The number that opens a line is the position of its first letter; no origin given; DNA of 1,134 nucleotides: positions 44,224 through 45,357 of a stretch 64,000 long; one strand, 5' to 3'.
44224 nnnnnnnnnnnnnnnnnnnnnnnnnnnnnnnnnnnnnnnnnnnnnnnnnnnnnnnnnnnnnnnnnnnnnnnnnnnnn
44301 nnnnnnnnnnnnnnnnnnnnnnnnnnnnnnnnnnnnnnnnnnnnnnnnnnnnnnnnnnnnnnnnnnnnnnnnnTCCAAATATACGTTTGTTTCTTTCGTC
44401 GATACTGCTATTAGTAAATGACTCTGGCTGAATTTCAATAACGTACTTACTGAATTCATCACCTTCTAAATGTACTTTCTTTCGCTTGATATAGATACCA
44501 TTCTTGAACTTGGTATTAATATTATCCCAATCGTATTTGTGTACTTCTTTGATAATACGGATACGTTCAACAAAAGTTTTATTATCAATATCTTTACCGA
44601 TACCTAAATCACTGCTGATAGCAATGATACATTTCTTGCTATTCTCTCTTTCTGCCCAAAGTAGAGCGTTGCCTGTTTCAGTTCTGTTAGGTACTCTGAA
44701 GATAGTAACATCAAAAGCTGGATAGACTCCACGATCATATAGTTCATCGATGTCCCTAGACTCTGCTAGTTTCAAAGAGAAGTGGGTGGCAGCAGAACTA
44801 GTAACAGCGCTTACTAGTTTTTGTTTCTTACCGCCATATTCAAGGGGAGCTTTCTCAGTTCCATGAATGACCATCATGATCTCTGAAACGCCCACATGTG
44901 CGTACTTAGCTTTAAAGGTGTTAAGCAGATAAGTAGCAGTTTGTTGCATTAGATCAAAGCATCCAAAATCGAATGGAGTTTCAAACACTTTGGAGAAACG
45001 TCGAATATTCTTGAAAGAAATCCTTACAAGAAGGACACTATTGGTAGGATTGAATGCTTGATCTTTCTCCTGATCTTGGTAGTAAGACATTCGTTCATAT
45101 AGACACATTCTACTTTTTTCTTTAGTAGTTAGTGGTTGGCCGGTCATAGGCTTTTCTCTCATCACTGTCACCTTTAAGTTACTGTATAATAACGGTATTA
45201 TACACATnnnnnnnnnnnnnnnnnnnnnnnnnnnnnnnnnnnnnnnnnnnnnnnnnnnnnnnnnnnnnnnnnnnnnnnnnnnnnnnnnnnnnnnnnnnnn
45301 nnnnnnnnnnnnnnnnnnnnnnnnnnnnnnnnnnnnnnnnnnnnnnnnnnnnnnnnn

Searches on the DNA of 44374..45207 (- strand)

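Call 45: search_rna_families(sources=[L003, L008, L016, L014, L007], threshold=evalue, max_evalue=1)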
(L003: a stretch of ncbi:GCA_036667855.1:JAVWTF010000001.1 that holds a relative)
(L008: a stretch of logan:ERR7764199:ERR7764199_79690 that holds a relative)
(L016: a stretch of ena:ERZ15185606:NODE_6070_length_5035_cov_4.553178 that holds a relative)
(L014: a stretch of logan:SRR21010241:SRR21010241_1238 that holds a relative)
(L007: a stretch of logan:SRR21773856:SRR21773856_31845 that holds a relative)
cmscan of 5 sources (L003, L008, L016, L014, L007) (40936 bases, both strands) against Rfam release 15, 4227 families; matches with E-value up to 1: 30.
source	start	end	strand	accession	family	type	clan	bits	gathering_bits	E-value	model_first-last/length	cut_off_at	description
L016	1242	1318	+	RF00005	tRNA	Gene; tRNA;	CL00001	70.1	29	1.9e-13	1-71/71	no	tRNA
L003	2712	2784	+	RF00005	tRNA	Gene; tRNA;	CL00001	66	29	2.5e-12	1-71/71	no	tRNA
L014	145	232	+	RF00005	tRNA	Gene; tRNA;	CL00001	65.9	29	2.7e-12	1-71/71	no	tRNA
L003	3088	3159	+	RF00005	tRNA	Gene; tRNA;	CL00001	64.4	29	7.1e-12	1-71/71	no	tRNA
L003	2797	2882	+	RF00005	tRNA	Gene; tRNA;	CL00001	61.7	29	4e-11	1-71/71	no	tRNA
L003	1413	1497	+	RF00005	tRNA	Gene; tRNA;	CL00001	61.5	29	4.5e-11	1-71/71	no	tRNA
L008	1220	1291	+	RF00005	tRNA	Gene; tRNA;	CL00001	61.5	29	4.3e-11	1-71/71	no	tRNA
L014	731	802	+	RF00005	tRNA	Gene; tRNA;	CL00001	61.5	29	4.3e-11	1-71/71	no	tRNA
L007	273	359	+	RF00005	tRNA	Gene; tRNA;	CL00001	60.3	29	9.5e-11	1-71/71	no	tRNA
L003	3635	3708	+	RF00005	tRNA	Gene; tRNA;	CL00001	58.4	29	3.2e-10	1-71/71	no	tRNA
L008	565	650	+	RF00005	tRNA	Gene; tRNA;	CL00001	58.3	29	3.3e-10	1-71/71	no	tRNA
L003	2903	2983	+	RF00005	tRNA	Gene; tRNA;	CL00001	55.9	29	1.5e-09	1-71/71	no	tRNA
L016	257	328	+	RF00005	tRNA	Gene; tRNA;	CL00001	55.3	29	2.3e-09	1-71/71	no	tRNA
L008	676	749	+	RF00005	tRNA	Gene; tRNA;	CL00001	52.7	29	1.2e-08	1-71/71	no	tRNA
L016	2569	2652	+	RF00005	tRNA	Gene; tRNA;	CL00001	52.2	29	1.6e-08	1-71/71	no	tRNA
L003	5549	5634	+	RF00005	tRNA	Gene; tRNA;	CL00001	51.2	29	3e-08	1-71/71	no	tRNA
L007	2976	3061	+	RF00005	tRNA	Gene; tRNA;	CL00001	48.8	29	1.3e-07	1-71/71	no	tRNA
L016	164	250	+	RF01852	tRNA-Sec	Gene; tRNA;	CL00001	44.4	47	8.1e-06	1-91/91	no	Selenocysteine transfer RNA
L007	2273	2356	+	RF00005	tRNA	Gene; tRNA;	CL00001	43.1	29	4.9e-06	1-71/71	no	tRNA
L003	1880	2194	+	RF00028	Intron_gpI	Intron;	-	37.9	50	2.6e-06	1-253/253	no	Group I catalytic intron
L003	8809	8886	+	RF02681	Twister-sister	Gene; ribozyme;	-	36.6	34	0.00014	1-81/81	no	Twister_sister_ribozyme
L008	3253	3559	+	RF00028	Intron_gpI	Intron;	-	36.2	50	8.8e-06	1-253/253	no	Group I catalytic intron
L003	3635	3709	-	RF04354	Plastid-ycf2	Cis-reg;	-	35.7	65.7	0.00062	1-75/75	no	Plastid-ycf2 5UTR RNA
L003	16725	16857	+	RF01808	MicX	Gene; sRNA;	-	31.4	75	0.0028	1-194/194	no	MicX Vibrio cholerae sRNA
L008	1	45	+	RF00005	tRNA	Gene; tRNA;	CL00001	31.4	29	0.0085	28-71/71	5'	tRNA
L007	625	1038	+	RF00028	Intron_gpI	Intron;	-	30.7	50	0.00038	1-253/253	no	Group I catalytic intron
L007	3875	3953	+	RF02681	Twister-sister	Gene; ribozyme;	-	30.1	34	0.01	1-81/81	no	Twister_sister_ribozyme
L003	2995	3063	-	RF04354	Plastid-ycf2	Cis-reg;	-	30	65.7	0.023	1-75/75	no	Plastid-ycf2 5UTR RNA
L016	1242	1319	-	RF04354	Plastid-ycf2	Cis-reg;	-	27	65.7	0.15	1-75/75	no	Plastid-ycf2 5UTR RNA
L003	3030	3115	+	RF02553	YrlA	Gene; sRNA;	-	24.5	69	0.47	23-85/114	no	Y RNA-like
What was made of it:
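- Rfam scores Asn at 66.0 bits and His at 64.4 bits, both full length (call 45).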
